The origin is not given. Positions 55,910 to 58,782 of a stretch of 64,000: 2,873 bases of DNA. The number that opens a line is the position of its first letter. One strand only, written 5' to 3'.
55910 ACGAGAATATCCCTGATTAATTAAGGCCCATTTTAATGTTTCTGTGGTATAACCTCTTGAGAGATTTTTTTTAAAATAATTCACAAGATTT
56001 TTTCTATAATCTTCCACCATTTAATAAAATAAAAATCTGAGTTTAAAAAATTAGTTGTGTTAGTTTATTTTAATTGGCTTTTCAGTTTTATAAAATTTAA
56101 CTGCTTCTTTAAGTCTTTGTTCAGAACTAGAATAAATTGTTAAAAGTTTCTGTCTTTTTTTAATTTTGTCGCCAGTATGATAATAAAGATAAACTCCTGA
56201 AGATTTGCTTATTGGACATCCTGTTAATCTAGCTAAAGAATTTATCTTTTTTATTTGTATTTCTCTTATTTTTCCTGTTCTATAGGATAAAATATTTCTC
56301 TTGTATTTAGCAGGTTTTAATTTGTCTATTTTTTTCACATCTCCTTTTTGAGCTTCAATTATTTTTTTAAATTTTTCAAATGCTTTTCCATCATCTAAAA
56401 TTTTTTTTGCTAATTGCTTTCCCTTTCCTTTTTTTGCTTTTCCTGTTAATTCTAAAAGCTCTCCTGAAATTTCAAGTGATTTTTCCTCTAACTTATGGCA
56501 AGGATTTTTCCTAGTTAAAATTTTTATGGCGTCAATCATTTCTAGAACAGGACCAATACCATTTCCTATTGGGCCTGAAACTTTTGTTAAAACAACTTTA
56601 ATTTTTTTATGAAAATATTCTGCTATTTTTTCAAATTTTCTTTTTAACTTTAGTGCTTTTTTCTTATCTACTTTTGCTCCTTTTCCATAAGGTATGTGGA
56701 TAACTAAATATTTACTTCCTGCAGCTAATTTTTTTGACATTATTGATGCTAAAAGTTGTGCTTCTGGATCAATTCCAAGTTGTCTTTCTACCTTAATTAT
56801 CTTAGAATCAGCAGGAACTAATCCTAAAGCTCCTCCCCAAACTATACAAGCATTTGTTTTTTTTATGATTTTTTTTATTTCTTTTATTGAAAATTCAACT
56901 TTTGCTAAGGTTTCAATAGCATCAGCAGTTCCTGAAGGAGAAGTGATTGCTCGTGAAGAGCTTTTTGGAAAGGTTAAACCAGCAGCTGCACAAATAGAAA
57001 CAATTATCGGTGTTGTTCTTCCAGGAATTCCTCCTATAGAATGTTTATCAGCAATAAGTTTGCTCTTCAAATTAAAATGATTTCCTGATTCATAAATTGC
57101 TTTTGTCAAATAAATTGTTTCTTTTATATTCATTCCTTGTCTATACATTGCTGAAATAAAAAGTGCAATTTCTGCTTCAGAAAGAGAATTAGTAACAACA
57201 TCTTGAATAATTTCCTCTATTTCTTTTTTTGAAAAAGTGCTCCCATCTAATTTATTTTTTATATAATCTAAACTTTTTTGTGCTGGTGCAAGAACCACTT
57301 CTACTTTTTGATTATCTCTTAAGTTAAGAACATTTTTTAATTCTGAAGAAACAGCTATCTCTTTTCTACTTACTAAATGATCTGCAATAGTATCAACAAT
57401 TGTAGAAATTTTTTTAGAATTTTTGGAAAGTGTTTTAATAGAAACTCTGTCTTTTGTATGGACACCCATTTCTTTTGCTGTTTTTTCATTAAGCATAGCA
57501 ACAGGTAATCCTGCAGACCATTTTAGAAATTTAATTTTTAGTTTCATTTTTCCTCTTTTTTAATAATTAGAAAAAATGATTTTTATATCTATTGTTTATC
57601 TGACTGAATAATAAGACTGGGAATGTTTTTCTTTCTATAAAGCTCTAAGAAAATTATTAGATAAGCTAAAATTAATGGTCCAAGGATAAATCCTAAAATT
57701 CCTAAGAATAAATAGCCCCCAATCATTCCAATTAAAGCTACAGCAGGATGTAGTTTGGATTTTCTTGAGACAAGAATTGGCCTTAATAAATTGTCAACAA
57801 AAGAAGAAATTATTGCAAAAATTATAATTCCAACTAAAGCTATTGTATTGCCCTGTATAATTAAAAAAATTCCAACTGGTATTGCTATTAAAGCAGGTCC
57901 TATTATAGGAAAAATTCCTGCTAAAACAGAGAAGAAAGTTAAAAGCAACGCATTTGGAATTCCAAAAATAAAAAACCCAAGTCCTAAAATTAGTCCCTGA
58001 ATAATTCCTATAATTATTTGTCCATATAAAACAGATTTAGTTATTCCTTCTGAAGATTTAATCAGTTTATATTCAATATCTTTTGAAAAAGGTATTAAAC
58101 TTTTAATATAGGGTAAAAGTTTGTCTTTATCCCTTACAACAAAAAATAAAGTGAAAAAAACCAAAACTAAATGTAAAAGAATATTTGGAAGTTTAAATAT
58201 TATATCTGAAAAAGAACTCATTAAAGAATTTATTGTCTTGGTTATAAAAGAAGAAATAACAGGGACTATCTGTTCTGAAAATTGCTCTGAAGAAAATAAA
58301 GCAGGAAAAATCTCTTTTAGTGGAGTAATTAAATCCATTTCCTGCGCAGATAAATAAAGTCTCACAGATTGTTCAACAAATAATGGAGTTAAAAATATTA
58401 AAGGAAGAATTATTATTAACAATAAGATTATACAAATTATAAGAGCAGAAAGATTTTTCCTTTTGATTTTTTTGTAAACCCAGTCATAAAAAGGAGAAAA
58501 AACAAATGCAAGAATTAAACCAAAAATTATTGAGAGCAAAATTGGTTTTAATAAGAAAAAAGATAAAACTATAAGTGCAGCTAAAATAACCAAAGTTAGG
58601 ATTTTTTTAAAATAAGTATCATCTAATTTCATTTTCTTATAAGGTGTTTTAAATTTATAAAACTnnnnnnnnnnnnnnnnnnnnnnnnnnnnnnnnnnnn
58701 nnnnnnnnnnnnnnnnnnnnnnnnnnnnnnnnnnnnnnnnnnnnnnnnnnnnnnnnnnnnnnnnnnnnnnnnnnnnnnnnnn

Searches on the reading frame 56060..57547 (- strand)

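Call 54: search_protein_families(library=pfam, proteins=[window:56060-57547:-], max_evalue=0.001)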
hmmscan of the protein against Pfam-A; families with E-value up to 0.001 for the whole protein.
window:56060-57547:- (495 aa): 3 families
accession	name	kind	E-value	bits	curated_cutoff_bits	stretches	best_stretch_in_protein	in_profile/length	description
PF02885.22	Glycos_trans_3N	-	6.1e-14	52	26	1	94-155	2-63/63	Glycosyl transferase family, helical bundle domain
PF00591.27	Glycos_transf_3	-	1.7e-09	38.2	27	1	165-259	4-100/253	Glycosyl transferase family, a/b domain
PF07831.19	PYNP_C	-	5.6e-08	32.8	27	1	427-489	2-71/75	Pyrimidine nucleoside phosphorylase C-terminal domain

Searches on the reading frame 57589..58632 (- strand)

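Call 54: search_protein_families(library=pfam, proteins=[window:57589-58632:-], max_evalue=0.001)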
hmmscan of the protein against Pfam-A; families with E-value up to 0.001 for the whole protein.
window:57589-58632:- (347 aa): 1 family
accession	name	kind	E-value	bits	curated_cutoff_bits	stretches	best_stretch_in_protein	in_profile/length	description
PF01594.21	AI-2E_transport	-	2.2e-52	178.7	34.3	1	13-332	3-326/327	AI-2E family transporter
